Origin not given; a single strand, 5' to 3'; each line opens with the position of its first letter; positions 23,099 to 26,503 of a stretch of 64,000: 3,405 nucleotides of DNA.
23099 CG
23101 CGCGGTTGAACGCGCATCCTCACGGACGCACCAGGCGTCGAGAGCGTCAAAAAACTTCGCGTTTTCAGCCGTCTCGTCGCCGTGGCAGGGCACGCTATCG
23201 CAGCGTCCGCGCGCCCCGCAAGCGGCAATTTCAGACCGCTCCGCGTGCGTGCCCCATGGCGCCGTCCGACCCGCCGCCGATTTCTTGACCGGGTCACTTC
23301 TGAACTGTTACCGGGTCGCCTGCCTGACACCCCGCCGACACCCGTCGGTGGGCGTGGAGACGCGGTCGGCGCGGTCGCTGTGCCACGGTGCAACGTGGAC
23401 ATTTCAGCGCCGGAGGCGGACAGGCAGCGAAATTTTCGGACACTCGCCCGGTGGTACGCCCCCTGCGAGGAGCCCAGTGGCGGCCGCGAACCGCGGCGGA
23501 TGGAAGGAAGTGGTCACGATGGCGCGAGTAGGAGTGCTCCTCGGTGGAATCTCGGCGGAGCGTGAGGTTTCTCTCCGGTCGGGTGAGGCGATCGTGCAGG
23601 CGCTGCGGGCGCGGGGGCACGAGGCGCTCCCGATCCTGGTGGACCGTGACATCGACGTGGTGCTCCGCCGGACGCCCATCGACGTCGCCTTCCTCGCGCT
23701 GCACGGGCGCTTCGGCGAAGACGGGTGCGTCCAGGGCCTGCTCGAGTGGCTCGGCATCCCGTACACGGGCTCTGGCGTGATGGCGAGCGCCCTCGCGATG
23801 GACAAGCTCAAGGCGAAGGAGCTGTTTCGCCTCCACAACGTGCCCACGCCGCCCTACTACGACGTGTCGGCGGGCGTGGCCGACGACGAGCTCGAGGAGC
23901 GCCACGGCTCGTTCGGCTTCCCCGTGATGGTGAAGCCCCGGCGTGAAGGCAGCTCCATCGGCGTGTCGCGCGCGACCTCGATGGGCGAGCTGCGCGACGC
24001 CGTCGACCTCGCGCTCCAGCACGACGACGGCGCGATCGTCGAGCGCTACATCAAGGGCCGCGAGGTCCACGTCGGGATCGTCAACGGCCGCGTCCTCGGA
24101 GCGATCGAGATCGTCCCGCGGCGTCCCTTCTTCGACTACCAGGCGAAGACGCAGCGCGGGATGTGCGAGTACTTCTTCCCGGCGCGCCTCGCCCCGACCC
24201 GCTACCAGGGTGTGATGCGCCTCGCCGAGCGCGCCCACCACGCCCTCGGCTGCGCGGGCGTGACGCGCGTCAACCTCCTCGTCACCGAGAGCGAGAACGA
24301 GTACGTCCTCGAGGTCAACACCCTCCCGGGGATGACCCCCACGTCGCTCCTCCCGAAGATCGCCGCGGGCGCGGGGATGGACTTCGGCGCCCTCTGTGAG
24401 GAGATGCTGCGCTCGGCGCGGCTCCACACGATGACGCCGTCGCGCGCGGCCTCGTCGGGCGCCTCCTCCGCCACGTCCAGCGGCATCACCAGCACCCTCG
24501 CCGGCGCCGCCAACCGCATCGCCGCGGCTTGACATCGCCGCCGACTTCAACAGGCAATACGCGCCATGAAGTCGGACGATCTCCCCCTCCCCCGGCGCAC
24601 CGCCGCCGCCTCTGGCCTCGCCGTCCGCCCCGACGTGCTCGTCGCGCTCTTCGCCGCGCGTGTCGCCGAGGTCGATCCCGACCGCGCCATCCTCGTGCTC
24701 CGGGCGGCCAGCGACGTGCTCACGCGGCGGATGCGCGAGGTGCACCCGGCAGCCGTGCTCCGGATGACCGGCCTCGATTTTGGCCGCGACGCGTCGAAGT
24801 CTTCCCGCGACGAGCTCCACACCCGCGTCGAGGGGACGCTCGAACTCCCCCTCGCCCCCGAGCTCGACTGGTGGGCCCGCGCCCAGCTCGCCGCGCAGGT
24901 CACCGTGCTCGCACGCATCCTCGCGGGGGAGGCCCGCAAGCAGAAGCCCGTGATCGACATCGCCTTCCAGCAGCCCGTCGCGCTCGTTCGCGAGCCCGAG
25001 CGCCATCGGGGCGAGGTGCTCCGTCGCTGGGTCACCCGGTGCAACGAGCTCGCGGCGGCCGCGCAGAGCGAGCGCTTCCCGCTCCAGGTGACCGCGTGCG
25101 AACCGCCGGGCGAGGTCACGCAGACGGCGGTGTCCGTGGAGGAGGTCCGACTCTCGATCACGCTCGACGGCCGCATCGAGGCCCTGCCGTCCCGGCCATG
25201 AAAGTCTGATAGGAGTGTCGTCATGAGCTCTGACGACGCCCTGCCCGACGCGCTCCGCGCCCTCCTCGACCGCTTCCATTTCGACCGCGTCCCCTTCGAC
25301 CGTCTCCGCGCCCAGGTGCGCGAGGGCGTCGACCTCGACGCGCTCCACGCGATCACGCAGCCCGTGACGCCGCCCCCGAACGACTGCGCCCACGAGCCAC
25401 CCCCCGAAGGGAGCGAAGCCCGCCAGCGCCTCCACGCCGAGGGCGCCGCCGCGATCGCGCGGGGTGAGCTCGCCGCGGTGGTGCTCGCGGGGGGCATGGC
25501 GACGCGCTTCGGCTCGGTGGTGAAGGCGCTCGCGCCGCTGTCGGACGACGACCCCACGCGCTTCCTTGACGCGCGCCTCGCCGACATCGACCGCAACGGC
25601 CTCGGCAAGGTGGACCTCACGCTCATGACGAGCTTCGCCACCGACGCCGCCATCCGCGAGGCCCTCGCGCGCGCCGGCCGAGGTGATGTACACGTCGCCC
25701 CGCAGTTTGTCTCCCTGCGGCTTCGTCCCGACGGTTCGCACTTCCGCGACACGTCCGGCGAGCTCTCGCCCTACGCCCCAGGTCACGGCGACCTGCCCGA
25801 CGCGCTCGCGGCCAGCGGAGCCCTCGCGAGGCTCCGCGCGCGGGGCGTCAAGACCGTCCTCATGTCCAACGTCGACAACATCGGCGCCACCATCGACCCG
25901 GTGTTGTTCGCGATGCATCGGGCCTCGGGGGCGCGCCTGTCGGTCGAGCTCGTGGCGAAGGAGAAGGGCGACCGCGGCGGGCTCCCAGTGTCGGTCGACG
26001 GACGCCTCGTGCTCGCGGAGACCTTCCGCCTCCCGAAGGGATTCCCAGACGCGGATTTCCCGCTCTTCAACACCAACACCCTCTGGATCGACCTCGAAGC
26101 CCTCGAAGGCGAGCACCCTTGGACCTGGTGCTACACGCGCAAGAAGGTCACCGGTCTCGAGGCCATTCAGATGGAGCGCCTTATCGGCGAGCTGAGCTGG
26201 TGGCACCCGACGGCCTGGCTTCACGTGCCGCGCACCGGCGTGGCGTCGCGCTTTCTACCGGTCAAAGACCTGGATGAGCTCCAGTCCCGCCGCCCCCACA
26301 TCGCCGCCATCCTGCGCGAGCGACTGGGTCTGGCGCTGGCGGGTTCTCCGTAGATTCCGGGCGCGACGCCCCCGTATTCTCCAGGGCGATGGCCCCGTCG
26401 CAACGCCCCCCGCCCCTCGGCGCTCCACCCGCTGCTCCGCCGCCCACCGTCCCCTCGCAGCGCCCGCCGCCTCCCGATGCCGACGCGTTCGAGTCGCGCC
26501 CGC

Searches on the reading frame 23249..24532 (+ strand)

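Call 9: search_protein_families(library=pfam, proteins=[window:23249-24532:+], max_evalue=0.01)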
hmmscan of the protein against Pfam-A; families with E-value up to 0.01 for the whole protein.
window:23249-24532:+ (427 aa): 7 families
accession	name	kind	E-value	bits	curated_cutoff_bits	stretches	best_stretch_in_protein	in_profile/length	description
PF07478.18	Dala_Dala_lig_C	-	1.7e-49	168.6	24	1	199-387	8-203/204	D-ala D-ala ligase C-terminus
PF01820.27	Dala_Dala_lig_N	-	2.9e-23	83.1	34.6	2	141-175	87-121/121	D-ala D-ala ligase N-terminus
PF02222.28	ATP-grasp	-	3.1e-10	40.4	27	1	193-348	3-152/179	ATP-grasp domain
PF02786.22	CPSase_L_D2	-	1.8e-07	31.3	19.8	1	185-358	1-178/211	Carbamoyl-phosphate synthase L chain, ATP binding domain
PF02655.19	ATP-grasp_3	-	8.8e-06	26.3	23.2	1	184-358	2-155/160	ATP-grasp domain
PF13535.11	ATP-grasp_4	-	0.0001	22.4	27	1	223-359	2-151/160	ATP-grasp domain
PF08443.16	RimK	-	0.00023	21.3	21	1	183-367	1-174/188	RimK-like ATP-grasp domain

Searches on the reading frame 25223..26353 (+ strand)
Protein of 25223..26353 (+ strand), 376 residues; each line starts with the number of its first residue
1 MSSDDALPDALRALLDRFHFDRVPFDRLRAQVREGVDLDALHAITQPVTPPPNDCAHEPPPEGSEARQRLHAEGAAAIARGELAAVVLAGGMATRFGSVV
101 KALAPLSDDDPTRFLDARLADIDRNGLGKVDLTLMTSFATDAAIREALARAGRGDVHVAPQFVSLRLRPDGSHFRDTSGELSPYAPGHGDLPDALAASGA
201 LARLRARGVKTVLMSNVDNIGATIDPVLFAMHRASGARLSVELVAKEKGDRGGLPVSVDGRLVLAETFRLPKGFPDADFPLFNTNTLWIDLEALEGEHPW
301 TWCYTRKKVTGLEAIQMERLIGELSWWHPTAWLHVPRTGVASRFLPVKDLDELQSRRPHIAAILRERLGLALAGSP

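Call 9: search_protein_families(library=pfam, proteins=[window:25223-26353:+], max_evalue=0.01)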
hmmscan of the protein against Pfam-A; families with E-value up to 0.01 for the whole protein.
window:25223-26353:+ (376 aa): 2 families
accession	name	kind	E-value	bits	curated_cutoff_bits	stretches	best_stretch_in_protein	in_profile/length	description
PF01704.24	UDPGP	-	2.4e-32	112.6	22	1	66-353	36-341/413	UTP--glucose-1-phosphate uridylyltransferase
PF12804.13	NTP_transf_3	-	0.00093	19.8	27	1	85-108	1-23/160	MobA-like NTP transferase domain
